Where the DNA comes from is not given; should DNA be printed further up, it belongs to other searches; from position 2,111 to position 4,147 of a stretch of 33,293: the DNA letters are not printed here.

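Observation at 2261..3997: Cytoplasmic fusion of a MarR-like winged helix to a full-size family-1 ABC solute-binding protein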

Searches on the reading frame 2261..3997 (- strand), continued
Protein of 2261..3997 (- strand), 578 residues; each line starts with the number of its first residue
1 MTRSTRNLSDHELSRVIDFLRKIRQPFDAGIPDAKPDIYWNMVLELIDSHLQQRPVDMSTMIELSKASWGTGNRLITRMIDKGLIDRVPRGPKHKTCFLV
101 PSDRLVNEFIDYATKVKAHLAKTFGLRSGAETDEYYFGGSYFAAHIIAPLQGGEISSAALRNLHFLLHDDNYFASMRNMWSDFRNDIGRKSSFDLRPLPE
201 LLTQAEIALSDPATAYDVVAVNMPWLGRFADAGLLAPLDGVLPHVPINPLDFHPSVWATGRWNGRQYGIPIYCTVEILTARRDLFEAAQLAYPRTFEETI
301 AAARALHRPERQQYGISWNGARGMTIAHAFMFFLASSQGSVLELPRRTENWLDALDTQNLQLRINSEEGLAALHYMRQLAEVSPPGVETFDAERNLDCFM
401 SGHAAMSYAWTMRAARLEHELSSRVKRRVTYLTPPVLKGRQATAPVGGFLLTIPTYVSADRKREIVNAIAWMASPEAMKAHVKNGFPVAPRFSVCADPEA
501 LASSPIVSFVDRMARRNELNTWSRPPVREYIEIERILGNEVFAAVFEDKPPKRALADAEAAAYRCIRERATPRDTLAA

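Call 31: fold_search(model_id=the predicted structure, library=pdb)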
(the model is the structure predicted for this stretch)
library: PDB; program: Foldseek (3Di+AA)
matches with E <= 10: 1734; with E <= 0.001: 958
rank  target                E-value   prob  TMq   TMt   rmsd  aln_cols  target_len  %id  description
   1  5iai                  1.8e-26  1.00  0.62  0.88   3.0       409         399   26  Crystal structure of ABC transporter Solute Binding Protein Arad_9887 from Agrobacterium radiobacter K84, target EFI-510 (released 2016-03-09)
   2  6dtq_A                1.9e-21  1.00  0.56  0.81   3.9       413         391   21  Maltose bound T. maritima MalE3 (released 2018-09-19)
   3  4rya                  3.5e-21  1.00  0.58  0.77   4.3       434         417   19  Crystal structure of abc transporter solute binding protein AVI_3567 from AGROBACTERIUM VITIS S4, TARGET EFI-510645, wit (released 2014-12-24)
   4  1eu8_A                4.3e-21  1.00  0.59  0.83   3.6       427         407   22  STRUCTURE OF TREHALOSE MALTOSE BINDING PROTEIN FROM THERMOCOCCUS LITORALIS (released 2001-03-14)
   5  6dtr                  2.1e-20  1.00  0.50  0.71   5.6       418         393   21  Apo T. maritima MalE3 (released 2018-09-19)
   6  6j9w_A                2.2e-19  1.00  0.56  0.78   3.9       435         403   20  Crystal structure of ABC transporter alpha-glycoside-binding protein in complex with trehalose (released 2019-10-30)
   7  6jai_A                3.5e-19  1.00  0.56  0.78   3.9       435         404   20  Crystal structure of ABC transporter alpha-glycoside-binding mutant protein D118A in complex with maltose (released 2019-10-30)
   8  6jar_A                5.1e-19  1.00  0.56  0.77   4.0       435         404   20  Crystal structure of ABC transporter alpha-glycoside-binding mutant protein R49A in complex with maltose (released 2019-10-30)
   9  6j9y_A                7.3e-19  1.00  0.56  0.78   3.9       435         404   20  Crystal structure of ABC transporter alpha-glycoside-binding protein in complex with maltose (released 2019-10-30)
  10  6jam_A                8.1e-19  1.00  0.55  0.76   4.3       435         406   19  Crystal structure of ABC transporter alpha-glycoside-binding mutant protein R356A in complex with trehalose (released 2019-10-30)
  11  6jb0_A                9.0e-19  1.00  0.56  0.78   3.9       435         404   20  Crystal structure of ABC transporter alpha-glycoside-binding mutant protein W287A in complex with trehalose (released 2019-10-30)
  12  7v09_A                1.4e-18  1.00  0.50  0.69   5.9       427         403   15  Crystal structure of ECL_RS08780, putative sugar transport system periplasmic sugar-binding protein (released 2022-05-18)
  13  7ofy_B                1.5e-18  1.00  0.56  0.81   3.9       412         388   16  Crystal structure of SQ binding protein from Agrobacterium tumefaciens in complex with sulfoquinovosyl glycerol (SQGro (released 2022-01-19)
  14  6jaz_A                1.5e-18  1.00  0.56  0.78   3.9       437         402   20  Crystal structure of ABC transporter alpha-glycoside-binding mutant protein W287F in complex with trehalose (released 2019-10-30)
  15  5ci5_A                1.7e-18  1.00  0.56  0.79   4.2       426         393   18  Crystal Structure of an ABC transporter Solute Binding Protein from Thermotoga Lettingae TMO (Tlet_1705, TARGET EFI-51 (released 2015-07-22)
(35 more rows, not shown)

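Call 52: search_protein_families(library=ncbifam, proteins=[L001:7648-8715:-, L001:8957-9952:+, L001:14330-15400:-, L001:16454-17434:-, L001:17463-18485:-, L001:18482-18766:-, L001:18788-19858:-], max_evalue=1e-10)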
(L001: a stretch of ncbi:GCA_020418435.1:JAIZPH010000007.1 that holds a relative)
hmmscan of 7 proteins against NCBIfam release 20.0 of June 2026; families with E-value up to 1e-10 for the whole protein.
L001:7648-8715:- (355 aa): 17 families
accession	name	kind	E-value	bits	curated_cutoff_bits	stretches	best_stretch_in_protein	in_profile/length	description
NF003808.0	PRK05396.1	equivalog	1.4e-44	152.4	380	1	8-352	9-337/341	L-threonine 3-dehydrogenase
NF041097.1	keto_inos_dh_IolM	equivalog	2e-44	151.8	450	1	7-335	35-372/389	scyllo-inosose 3-dehydrogenase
TIGR00692.1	tdh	equivalog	3e-43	148.2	458.35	1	16-351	15-336/340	L-threonine 3-dehydrogenase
NF007375.0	PRK09880.1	equivalog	7e-30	103.9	469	1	25-299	26-290/344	L-idonate 5-dehydrogenase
NF007489.0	PRK10083.1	equivalog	1.8e-25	89.6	376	1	12-334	12-317/339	Zn-dependent oxidoreductase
NF007642.0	PRK10309.1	equivalog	3e-25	89.2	550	1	1-332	1-325/347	galactitol-1-phosphate 5-dehydrogenase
NF006940.0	PRK09422.1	equivalog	9.9e-25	87.2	344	1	1-296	1-281/338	alcohol dehydrogenase AdhP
TIGR02824.1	quinone_pig3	subfamily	8.1e-19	67.8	296.8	1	128-298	92-262/325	putative NAD(P)H quinone oxidoreductase, PIG3 family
NF010344.0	PRK13771.1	subfamily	4.9e-18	65.2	349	1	3-276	3-256/334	putative alcohol dehydrogenase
TIGR01202.1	bchC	equivalog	6.7e-18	64.8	291.25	1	21-345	20-301/308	chlorophyll synthesis pathway protein BchC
TIGR01751.1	crot-CoA-red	equivalog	3.3e-17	62.3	378.55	1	10-223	23-239/398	crotonyl-CoA carboxylase/reductase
TIGR03451.1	mycoS_dep_FDH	equivalog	5.2e-17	61.7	512.9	1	128-353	129-356/358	S-(hydroxymethyl)mycothiol dehydrogenase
TIGR03989.1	Rxyl_3153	subfamily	7.7e-17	61.6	440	1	128-343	139-360/370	NDMA-dependent alcohol dehydrogenase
TIGR03366.1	HpnZ_proposed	hypoth_equivalog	1.3e-16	60.7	328.1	1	23-276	2-254/315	putative phosphonate catabolism associated alcohol dehydrogenase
NF041172.1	AcrlCoa_red_Thmprot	equivalog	1.4e-16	60.4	500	1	3-275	3-256/334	acryloyl-CoA reductase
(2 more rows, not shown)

L001:8957-9952:+ (331 aa): 7 families
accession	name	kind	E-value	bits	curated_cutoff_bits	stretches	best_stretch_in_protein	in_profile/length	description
NF043037.1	ThreonDh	equivalog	2.3e-48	165.1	350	1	37-318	5-284/297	L-threonate dehydrogenase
NF008592.0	PRK11559.1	equivalog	1.6e-47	162.3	397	1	37-321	5-286/296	2-hydroxy-3-oxopropionate reductase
TIGR01505.1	tartro_sem_red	equivalog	7.4e-44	150.1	340.75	1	37-319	2-281/291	2-hydroxy-3-oxopropionate reductase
TIGR01692.1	HIBADH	equivalog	1.4e-38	132.9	291.6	1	39-322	1-288/288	3-hydroxyisobutyrate dehydrogenase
NF012005.0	PRK15461.1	equivalog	1.7e-38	132.5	348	1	37-328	4-293/298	sulfolactaldehyde 3-reductase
NF011633.0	PRK15059.1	equivalog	5.3e-27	94.7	451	1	37-318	3-280/292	2-hydroxy-3-oxopropionate reductase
NF007161.0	PRK09599.1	subfamily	4.7e-11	42.5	271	1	37-223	3-189/302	NADP-dependent phosphogluconate dehydrogenase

L001:14330-15400:- (356 aa): 0 families

L001:16454-17434:- (326 aa): 20 families
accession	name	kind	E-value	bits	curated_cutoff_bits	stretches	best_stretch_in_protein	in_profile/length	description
NF041097.1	keto_inos_dh_IolM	equivalog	5.2e-48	163.6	450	1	13-321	41-386/389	scyllo-inosose 3-dehydrogenase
NF003808.0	PRK05396.1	equivalog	1.6e-43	148.9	380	1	13-315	14-331/341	L-threonine 3-dehydrogenase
TIGR00692.1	tdh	equivalog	2e-42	145.5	458.35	1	13-311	12-327/340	L-threonine 3-dehydrogenase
NF007489.0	PRK10083.1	equivalog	8.6e-33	113.7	376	1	1-325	1-337/339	Zn-dependent oxidoreductase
TIGR03989.1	Rxyl_3153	subfamily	2.2e-30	106.2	440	2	7-84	9-85/370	NDMA-dependent alcohol dehydrogenase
NF010344.0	PRK13771.1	subfamily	4.6e-27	94.9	349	1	1-274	1-283/334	putative alcohol dehydrogenase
NF007642.0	PRK10309.1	equivalog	2e-26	93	550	1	1-299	1-320/347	galactitol-1-phosphate 5-dehydrogenase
NF041172.1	AcrlCoa_red_Thmprot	equivalog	1.4e-25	89.9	500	1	1-322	1-331/334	acryloyl-CoA reductase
NF007375.0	PRK09880.1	equivalog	4.1e-25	88.3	469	1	102-324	123-342/344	L-idonate 5-dehydrogenase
TIGR02824.1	quinone_pig3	subfamily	9.5e-25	87.3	296.8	1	9-270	12-261/325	putative NAD(P)H quinone oxidoreductase, PIG3 family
NF006940.0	PRK09422.1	equivalog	1.3e-23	83.5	344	1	1-271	1-283/338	alcohol dehydrogenase AdhP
TIGR03366.1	HpnZ_proposed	hypoth_equivalog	3.3e-23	82.4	328.1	1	118-302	124-312/315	putative phosphonate catabolism associated alcohol dehydrogenase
NF047908.1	AldhRedAhr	equivalog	4.1e-23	81.8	470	1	15-312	19-325/335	NADPH-dependent aldehyde reductase Ahr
TIGR03451.1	mycoS_dep_FDH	equivalog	7.7e-23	80.9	512.9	1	122-250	149-279/358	S-(hydroxymethyl)mycothiol dehydrogenase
TIGR02818.1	adh_III_F_hyde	equivalog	3.7e-20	72.3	543.95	0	133-254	169-295/368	S-(hydroxymethyl)glutathione dehydrogenase/class III alcohol dehydrogenase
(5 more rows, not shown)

L001:17463-18485:- (340 aa): 7 families
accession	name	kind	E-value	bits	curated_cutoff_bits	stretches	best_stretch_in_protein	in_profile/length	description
TIGR04380.1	myo_inos_iolG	equivalog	4.2e-30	104.8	355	1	6-265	2-258/330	inositol 2-dehydrogenase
NF041392.1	XylDh_Gfo6_Halo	equivalog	3.2e-29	101.8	350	1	4-335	15-346/350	D-xylose 1-dehydrogenase Gfo6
NF008607.0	PRK11579.1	subfamily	2e-23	82.9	330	1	5-255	4-245/346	oxidoreductase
NF052479.1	LevoglcsnDh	equivalog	1.3e-18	66.9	650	1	44-218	45-221/386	levoglucosan dehydrogenase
NF040723.1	UDP-GlcNAcDh_Arch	equivalog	7.8e-14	51.9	450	1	6-157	1-146/302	UDP-N-acetylglucosamine 3-dehydrogenase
NF007574.0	PRK10206.1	equivalog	8.7e-14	51.3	352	1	51-255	45-243/345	oxidoreductase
NF052679.1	InsChiInosDhIolG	equivalog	1e-11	44.4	540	1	7-151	4-147/343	bifunctional inositol 2-dehydrogenase/D-chiro-inositol 1-dehydrogenase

L001:18482-18766:- (94 aa): 4 families
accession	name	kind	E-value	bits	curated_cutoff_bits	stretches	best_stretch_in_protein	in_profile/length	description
NF009503.0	PRK12863.1-3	equivalog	1e-12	48.2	145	1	1-89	1-89/98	YciI-like protein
NF009502.0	PRK12863.1-1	equivalog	2.4e-12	47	137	1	1-92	1-91/96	YciI-like protein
NF008473.0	PRK11370.1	equivalog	5.9e-12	45.7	111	1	1-89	1-96/99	YciI family protein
NF009507.0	PRK12865.1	equivalog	7e-12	45.5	149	1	1-88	1-89/97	YciI-like protein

L001:18788-19858:- (356 aa): 0 families
